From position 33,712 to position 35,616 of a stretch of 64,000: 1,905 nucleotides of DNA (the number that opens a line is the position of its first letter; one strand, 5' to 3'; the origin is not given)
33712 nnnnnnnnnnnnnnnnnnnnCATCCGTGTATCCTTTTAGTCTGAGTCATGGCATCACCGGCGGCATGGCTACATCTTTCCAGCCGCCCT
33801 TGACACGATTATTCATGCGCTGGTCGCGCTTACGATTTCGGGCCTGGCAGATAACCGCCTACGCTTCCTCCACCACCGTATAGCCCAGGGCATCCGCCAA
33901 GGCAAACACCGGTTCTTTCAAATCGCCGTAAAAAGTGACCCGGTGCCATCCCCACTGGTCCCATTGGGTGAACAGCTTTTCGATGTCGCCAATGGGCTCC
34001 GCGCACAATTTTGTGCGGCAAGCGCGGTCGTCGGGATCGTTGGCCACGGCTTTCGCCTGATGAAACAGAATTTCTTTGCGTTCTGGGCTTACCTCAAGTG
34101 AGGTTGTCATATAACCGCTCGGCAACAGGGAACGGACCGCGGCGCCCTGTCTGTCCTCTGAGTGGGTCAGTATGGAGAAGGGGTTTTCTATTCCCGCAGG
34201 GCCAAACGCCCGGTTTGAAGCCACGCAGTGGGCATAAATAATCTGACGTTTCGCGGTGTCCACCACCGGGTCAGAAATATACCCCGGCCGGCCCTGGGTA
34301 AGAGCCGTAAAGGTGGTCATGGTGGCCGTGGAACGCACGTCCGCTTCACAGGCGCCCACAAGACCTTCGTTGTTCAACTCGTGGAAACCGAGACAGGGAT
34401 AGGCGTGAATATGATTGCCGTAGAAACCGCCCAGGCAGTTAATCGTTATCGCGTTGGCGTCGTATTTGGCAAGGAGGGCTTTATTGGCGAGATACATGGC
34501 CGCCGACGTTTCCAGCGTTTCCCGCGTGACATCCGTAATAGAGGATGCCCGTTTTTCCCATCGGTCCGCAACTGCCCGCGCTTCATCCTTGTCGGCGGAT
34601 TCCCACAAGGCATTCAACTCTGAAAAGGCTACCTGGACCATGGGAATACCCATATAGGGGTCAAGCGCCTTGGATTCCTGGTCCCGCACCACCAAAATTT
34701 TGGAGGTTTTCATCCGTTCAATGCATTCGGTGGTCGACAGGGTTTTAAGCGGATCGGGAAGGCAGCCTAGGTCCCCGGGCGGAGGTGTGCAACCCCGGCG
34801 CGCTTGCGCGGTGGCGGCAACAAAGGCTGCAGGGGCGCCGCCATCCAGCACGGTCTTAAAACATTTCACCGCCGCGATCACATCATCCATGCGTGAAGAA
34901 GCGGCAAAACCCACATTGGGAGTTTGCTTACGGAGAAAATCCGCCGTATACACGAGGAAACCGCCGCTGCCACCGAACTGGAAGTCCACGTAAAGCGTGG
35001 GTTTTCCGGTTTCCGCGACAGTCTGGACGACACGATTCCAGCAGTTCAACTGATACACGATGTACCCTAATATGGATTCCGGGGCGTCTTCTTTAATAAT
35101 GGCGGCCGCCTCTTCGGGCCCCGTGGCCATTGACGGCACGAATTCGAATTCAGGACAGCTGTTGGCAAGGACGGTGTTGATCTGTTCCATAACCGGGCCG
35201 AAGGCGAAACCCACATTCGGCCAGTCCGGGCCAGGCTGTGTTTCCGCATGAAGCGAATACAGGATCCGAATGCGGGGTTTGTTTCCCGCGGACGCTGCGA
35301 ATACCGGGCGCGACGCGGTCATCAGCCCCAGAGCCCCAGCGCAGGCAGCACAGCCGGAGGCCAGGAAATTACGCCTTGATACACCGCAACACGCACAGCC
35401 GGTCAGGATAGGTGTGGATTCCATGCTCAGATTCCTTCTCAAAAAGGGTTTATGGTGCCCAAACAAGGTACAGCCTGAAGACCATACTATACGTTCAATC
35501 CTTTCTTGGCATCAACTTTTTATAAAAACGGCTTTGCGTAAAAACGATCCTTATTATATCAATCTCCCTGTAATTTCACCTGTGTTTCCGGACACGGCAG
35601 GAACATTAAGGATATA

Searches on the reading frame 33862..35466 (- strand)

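Call 25: search_protein_families(library=pfam, proteins=[window:33862-35466:-], max_evalue=0.001)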
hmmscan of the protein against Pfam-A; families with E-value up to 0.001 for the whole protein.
window:33862-35466:- (535 aa): 0 families

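Call 29: search_protein_families(library=ncbifam, proteins=[window:33862-35466:-], max_evalue=10)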
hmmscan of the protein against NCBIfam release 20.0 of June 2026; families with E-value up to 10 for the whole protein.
window:33862-35466:- (535 aa): 3 families
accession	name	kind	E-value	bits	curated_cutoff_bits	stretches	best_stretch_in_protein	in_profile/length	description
NF048012.1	SlpQosIsomSftI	equivalog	1.5e-11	43.7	700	1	262-418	173-328/443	sulfoquinovose isomerase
TIGR01409.1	TAT_signal_seq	domain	0.055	13.9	16.7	1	29-57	1-29/29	twin-arginine translocation signal domain-containing protein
TIGR00391.1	hydA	subfamily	0.088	11.9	179.5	1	27-71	13-56/365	hydrogenase small subunit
